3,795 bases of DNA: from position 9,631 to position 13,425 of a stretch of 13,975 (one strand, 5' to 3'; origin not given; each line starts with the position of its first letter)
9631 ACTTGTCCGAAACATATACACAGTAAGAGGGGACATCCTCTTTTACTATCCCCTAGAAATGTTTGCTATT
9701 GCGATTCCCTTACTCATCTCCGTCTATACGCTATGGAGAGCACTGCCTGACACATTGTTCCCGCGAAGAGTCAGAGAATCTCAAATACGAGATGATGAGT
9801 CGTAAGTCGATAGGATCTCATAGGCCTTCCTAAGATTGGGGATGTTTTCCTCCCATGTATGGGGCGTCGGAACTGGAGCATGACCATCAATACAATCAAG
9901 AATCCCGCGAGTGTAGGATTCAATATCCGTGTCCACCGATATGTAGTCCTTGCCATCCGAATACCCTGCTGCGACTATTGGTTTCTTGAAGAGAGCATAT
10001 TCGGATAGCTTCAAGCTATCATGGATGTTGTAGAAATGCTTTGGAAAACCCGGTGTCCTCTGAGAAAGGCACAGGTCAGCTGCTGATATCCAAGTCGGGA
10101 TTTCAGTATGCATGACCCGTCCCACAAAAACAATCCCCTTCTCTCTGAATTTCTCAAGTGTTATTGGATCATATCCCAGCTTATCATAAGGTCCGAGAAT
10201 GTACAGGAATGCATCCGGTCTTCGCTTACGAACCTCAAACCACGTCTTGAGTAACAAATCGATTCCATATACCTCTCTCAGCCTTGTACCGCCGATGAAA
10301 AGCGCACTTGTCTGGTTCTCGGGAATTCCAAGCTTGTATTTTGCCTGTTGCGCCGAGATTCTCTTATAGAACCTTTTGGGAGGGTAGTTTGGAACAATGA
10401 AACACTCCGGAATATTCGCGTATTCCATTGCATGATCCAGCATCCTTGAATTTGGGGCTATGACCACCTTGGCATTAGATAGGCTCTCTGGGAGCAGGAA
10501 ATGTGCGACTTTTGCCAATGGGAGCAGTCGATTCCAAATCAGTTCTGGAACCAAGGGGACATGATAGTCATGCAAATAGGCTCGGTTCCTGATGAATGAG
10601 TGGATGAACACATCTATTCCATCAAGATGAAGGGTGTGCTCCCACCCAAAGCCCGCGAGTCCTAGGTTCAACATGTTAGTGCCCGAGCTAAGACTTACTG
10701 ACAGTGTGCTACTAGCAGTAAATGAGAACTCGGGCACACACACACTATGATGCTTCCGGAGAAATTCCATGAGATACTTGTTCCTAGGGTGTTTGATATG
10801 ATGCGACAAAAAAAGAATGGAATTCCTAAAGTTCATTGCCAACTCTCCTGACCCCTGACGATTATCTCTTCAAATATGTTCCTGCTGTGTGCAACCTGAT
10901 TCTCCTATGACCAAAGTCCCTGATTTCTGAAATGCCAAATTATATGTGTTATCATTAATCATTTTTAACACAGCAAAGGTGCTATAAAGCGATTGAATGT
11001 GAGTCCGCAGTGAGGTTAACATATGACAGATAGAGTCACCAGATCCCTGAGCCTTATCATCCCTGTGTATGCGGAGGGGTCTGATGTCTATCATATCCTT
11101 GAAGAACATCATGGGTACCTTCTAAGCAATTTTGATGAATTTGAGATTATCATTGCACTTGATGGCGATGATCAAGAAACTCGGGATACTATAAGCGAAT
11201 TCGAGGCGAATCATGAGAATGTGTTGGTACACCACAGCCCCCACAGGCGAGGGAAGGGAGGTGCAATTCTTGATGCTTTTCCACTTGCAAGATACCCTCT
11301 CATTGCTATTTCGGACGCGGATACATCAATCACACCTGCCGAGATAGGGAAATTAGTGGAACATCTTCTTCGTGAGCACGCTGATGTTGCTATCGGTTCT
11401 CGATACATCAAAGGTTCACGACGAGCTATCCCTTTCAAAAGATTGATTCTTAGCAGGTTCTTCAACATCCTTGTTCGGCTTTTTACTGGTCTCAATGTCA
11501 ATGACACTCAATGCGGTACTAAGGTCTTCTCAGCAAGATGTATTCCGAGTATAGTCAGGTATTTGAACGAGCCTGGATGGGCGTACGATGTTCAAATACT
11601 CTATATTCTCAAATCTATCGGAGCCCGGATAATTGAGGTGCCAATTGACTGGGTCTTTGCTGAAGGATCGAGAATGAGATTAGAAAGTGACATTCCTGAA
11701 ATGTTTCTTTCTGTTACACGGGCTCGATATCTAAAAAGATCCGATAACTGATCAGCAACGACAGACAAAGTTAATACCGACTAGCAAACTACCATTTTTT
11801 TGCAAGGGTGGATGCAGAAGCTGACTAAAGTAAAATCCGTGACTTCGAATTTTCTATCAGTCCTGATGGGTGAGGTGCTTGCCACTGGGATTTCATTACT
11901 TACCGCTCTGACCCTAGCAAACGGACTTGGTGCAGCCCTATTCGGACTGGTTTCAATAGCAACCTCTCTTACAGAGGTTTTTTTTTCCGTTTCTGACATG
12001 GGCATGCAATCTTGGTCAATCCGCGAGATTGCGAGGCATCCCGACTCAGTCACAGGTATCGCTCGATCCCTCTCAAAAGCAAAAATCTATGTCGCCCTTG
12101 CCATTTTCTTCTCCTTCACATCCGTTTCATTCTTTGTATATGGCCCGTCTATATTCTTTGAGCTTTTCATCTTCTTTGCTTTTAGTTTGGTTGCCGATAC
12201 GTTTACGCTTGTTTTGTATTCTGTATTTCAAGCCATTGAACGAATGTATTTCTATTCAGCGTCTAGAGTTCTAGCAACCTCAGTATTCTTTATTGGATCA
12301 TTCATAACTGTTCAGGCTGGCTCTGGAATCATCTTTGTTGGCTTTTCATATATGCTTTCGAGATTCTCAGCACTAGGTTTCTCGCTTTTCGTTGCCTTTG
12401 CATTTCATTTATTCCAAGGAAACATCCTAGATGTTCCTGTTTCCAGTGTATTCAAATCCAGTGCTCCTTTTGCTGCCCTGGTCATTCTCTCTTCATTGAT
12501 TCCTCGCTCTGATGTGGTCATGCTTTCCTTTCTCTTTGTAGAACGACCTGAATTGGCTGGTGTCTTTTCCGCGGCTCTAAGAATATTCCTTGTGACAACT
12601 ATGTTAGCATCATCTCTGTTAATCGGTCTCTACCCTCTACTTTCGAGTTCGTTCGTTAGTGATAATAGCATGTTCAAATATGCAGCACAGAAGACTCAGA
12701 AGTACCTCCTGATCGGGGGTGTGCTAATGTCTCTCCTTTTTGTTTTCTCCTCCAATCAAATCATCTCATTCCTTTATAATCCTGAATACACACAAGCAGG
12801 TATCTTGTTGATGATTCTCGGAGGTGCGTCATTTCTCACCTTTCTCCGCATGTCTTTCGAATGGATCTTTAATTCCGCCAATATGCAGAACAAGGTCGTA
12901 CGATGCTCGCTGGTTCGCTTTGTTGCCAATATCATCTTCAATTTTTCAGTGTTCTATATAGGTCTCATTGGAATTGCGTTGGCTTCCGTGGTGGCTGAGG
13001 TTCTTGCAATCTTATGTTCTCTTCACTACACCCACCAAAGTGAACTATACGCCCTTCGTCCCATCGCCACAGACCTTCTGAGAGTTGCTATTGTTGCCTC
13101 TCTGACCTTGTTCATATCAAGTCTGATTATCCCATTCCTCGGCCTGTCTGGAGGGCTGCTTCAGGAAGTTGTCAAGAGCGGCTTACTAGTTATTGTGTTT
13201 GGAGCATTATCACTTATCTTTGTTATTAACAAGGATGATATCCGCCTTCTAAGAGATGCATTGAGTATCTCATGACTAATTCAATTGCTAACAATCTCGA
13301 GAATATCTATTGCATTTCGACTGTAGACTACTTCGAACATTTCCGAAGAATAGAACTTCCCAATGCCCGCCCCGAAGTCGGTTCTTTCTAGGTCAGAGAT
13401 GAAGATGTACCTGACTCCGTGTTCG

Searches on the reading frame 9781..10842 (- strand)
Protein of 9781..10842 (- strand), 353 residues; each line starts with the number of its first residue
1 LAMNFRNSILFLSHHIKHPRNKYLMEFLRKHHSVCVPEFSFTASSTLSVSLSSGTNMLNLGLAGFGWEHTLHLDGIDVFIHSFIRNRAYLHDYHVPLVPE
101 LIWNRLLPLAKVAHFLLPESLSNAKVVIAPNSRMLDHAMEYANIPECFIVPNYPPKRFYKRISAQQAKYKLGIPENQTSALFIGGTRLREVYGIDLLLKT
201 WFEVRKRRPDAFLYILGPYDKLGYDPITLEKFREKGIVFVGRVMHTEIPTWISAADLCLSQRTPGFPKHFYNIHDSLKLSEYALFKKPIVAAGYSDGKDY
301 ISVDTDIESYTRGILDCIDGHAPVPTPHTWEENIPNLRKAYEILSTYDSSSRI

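Call 3: search_protein_families(library=pfam, proteins=[window:9781-10842:-], max_evalue=0.01)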
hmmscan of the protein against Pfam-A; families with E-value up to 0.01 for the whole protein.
window:9781-10842:- (353 aa): 2 families
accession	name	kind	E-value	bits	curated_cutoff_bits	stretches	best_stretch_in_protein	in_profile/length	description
PF13692.12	Glyco_trans_1_4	-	7.3e-08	33.2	27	1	180-315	4-137/142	Glycosyl transferases group 1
PF00534.26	Glycos_transf_1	-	3.4e-05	23.9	26.4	1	168-260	6-98/172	Glycosyl transferases group 1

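Call 4: search_protein_families(library=ncbifam, proteins=[window:9781-10842:-], max_evalue=0.01)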
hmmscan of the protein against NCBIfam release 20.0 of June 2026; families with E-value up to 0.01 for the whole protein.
window:9781-10842:- (353 aa): 2 families
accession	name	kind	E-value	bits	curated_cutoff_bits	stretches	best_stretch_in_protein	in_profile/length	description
NF012028.0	PRK15484.1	subfamily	0.0044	16.1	618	1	118-219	134-233/380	lipopolysaccharide N-acetylglucosaminyltransferase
TIGR04157.1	glyco_rSAM_CFB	subfamily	0.0053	15.8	400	1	159-257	209-303/406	TIGR04157 family glycosyltransferase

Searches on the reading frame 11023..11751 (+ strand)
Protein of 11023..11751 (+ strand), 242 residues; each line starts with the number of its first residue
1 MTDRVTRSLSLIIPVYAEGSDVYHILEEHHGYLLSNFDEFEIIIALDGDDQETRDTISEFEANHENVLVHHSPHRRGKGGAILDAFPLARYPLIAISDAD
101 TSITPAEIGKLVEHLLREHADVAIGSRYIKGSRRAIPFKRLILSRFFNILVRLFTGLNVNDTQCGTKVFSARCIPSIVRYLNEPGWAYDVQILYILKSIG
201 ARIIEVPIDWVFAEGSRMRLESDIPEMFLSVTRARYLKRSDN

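Call 49: search_protein_families(library=pfam, proteins=[window:11023-11751:+], max_evalue=0.01)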
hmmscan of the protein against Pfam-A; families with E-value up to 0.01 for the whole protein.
window:11023-11751:+ (242 aa): 3 families
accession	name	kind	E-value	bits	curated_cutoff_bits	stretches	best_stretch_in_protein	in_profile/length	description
PF00535.33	Glycos_transf_2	-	5.6e-22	78.9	23.3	1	10-169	1-159/168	Glycosyl transferase family 2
PF13641.12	Glyco_tranf_2_3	-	1.3e-08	35.6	27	1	9-124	3-120/230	Glycosyltransferase like family 2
PF13506.12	Glyco_transf_21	-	9e-05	22.4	21.7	1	68-164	8-101/174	Glycosyl transferase family 21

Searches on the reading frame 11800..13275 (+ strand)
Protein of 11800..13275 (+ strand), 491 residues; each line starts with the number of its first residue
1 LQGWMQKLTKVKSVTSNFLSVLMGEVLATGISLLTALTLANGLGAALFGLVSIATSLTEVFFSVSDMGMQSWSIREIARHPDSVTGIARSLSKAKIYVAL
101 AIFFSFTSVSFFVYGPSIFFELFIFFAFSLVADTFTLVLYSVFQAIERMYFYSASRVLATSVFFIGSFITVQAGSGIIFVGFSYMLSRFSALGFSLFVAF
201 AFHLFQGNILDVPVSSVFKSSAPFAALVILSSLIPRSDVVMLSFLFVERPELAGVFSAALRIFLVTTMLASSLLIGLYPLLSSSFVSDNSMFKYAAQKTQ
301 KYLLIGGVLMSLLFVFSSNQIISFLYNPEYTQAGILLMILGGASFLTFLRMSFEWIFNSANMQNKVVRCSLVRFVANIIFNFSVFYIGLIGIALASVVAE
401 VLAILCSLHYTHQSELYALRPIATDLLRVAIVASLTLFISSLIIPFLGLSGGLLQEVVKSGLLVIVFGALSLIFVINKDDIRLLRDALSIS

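Call 49: search_protein_families(library=pfam, proteins=[window:11800-13275:+], max_evalue=0.01)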
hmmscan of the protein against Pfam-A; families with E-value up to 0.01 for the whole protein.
window:11800-13275:+ (491 aa): 1 family
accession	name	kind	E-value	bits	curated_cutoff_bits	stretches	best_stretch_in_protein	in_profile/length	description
PF01943.22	Polysacc_synt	-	1.3e-17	64.5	28.2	1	15-284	2-273/274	Polysaccharide biosynthesis protein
